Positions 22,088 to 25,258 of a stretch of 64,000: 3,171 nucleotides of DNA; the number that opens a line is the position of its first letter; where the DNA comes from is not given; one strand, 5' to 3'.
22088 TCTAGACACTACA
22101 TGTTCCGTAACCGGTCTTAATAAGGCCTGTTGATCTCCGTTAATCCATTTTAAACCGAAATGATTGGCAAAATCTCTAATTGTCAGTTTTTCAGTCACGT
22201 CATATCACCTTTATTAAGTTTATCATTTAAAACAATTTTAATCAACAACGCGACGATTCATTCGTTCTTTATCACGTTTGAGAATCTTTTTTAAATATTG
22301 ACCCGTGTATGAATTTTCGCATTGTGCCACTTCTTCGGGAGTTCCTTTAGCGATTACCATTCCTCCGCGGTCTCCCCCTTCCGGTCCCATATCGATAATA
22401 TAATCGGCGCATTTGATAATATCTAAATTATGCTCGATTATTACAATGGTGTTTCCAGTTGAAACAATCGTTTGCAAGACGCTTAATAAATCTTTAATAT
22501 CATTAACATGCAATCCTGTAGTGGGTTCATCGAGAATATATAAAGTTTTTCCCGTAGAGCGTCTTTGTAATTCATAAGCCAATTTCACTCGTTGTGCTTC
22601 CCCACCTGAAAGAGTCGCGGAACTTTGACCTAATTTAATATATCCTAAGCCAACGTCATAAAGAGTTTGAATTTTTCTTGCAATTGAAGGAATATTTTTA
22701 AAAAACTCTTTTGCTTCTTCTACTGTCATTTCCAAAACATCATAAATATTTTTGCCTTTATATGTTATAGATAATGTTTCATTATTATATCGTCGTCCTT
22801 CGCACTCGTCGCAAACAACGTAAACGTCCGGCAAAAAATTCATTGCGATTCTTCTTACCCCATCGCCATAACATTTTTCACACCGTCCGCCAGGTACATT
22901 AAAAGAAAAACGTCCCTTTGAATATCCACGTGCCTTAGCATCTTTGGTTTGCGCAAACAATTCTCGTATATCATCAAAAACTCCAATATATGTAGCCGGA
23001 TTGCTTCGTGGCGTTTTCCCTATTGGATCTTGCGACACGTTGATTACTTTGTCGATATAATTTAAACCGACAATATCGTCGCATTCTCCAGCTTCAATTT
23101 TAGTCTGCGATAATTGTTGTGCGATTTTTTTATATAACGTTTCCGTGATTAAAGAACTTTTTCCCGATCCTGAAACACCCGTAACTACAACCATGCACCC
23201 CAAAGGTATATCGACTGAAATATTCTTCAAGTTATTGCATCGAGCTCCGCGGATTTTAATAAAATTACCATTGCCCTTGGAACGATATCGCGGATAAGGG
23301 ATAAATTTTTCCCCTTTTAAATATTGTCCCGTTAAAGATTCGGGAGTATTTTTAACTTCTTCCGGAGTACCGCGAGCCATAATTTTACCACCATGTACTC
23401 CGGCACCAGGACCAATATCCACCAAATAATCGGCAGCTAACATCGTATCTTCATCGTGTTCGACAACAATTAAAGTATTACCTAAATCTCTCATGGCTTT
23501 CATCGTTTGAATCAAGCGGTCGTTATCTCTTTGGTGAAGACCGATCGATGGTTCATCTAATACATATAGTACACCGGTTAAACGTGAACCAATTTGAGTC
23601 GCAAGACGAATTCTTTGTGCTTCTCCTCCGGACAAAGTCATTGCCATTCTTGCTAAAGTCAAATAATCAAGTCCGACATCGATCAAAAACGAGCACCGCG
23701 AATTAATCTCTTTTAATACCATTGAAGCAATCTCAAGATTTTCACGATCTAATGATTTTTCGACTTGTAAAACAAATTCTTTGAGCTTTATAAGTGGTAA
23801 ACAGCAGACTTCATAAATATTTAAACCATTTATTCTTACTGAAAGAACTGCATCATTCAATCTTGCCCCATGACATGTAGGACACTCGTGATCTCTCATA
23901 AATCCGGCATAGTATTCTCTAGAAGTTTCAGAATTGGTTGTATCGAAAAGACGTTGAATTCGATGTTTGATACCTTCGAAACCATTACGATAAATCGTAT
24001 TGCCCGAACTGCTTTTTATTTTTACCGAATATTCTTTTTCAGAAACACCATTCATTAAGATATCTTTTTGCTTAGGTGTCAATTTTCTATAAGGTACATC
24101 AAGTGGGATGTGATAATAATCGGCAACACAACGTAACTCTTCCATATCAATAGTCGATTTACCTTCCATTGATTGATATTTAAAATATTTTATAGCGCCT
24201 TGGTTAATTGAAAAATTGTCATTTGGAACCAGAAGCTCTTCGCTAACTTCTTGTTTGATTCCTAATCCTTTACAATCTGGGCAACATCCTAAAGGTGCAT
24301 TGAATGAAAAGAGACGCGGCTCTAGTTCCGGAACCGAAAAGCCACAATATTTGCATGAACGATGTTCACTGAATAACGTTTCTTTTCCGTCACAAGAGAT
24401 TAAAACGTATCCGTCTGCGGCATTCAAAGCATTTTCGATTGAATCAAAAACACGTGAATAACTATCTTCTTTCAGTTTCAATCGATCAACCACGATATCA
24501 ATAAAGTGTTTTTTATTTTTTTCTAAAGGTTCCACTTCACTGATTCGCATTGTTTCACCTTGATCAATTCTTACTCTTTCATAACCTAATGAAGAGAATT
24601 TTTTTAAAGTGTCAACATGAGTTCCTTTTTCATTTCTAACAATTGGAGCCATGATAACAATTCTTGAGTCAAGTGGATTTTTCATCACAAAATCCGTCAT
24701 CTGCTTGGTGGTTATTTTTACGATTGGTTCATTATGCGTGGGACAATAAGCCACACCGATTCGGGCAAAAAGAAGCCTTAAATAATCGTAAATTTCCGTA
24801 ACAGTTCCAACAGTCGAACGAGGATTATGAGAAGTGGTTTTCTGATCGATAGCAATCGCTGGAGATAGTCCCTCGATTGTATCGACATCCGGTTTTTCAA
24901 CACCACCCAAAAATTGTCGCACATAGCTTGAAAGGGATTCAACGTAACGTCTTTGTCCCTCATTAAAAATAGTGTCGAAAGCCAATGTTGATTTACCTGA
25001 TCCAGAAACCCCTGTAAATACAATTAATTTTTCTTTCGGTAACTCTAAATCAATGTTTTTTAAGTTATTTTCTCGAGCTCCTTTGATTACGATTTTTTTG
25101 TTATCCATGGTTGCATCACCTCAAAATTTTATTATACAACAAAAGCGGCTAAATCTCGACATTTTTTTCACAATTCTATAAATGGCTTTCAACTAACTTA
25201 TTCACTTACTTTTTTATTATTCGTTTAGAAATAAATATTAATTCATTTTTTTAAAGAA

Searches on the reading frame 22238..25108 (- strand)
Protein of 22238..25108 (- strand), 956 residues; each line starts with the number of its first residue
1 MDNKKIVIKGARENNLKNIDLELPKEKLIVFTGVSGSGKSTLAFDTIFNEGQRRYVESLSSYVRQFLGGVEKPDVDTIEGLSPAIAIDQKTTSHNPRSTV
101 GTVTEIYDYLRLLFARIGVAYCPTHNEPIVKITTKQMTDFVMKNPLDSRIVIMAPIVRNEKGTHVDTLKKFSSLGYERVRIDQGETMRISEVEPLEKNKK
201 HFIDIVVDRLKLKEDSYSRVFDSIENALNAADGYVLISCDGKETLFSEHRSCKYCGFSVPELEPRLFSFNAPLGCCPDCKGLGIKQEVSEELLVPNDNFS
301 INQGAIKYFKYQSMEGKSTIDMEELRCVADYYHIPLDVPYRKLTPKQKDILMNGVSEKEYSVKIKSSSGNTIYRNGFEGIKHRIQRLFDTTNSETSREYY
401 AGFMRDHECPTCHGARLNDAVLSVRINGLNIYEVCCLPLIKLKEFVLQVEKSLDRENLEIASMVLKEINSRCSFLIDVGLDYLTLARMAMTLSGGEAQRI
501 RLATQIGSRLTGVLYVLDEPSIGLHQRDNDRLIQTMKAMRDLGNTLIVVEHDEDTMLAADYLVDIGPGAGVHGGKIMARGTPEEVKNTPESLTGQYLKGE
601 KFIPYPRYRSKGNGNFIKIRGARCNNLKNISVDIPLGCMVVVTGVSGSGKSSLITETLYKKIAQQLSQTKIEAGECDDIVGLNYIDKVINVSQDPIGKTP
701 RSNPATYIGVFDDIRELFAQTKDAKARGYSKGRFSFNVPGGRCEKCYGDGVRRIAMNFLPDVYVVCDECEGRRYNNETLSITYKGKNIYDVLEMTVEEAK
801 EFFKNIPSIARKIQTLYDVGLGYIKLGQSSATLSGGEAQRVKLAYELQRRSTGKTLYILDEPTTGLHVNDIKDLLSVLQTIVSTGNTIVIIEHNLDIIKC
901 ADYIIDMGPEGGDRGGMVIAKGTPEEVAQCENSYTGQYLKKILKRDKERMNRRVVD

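Call 42: search_protein_families(library=pfam, proteins=[window:22238-25108:-], max_evalue=0.00001)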
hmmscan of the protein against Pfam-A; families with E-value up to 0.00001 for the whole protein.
window:22238-25108:- (956 aa): 7 families
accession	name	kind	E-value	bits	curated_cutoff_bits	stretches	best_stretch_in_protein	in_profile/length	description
PF17760.6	UvrA_inter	-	1.7e-31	108.8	23.3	1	133-239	2-107/109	UvrA interaction domain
PF17755.6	UvrA_DNA-bind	-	4.1e-25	88.6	23.2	1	290-401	2-109/110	UvrA DNA-binding domain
PF00005.33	ABC_tran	-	1.7e-19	71.2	25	0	815-864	91-137/137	ABC transporter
PF02463.25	SMC_N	-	9.9e-10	38.6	40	0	358-565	95-211/220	RecF/RecN/SMC N terminal domain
PF13555.12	AAA_29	-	1.1e-06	28.7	27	0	24-42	20-38/61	P-loop containing region of AAA domain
PF13191.12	AAA_16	-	3.1e-06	28.2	32.6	0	638-679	25-63/167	AAA ATPase domain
PF03193.22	RsgA_GTPase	-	6e-06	26.6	30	0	7-43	88-123/174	RsgA GTPase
